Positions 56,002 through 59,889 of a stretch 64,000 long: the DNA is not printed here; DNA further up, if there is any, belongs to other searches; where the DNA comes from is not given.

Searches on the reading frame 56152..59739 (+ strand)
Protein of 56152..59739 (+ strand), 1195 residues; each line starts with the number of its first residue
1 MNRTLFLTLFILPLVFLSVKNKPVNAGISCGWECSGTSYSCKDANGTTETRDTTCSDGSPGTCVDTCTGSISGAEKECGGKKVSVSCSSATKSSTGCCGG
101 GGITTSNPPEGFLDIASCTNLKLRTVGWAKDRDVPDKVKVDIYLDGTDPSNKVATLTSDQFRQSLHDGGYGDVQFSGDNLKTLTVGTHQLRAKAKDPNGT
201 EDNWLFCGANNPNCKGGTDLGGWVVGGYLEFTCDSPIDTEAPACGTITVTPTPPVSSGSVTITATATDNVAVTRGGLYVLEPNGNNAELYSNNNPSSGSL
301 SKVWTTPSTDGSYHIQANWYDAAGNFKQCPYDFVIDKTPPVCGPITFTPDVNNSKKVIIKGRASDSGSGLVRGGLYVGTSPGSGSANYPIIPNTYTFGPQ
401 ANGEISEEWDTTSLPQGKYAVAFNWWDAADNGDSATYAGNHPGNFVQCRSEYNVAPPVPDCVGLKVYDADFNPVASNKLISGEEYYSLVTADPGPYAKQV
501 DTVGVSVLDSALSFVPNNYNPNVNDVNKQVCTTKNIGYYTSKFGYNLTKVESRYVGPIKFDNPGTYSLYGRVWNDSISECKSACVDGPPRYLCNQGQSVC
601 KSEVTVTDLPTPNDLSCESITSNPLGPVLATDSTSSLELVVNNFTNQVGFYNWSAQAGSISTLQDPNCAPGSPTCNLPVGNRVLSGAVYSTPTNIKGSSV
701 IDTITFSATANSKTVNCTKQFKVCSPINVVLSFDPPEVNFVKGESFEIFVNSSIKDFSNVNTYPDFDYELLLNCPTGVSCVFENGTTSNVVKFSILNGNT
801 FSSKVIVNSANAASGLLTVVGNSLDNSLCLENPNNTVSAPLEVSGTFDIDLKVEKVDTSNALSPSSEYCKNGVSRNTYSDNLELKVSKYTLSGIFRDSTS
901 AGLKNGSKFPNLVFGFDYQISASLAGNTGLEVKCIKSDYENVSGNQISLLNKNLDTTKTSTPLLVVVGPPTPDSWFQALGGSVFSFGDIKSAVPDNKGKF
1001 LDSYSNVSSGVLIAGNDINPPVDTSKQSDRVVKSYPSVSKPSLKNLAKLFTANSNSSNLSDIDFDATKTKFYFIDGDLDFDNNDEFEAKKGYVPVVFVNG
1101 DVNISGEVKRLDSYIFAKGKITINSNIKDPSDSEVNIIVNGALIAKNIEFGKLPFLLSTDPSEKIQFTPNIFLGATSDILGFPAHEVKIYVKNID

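Call 60: search_protein_families(library=pfam, proteins=[window:56152-59739:+], max_evalue=0.00001)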
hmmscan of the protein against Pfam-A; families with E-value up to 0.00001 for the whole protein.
window:56152-59739:+ (1195 aa): 1 family
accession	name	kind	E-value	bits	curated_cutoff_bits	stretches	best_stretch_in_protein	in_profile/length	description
PF19077.6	Big_13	-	9.8e-07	29.6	27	0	285-336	49-101/102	Bacterial Ig-like domain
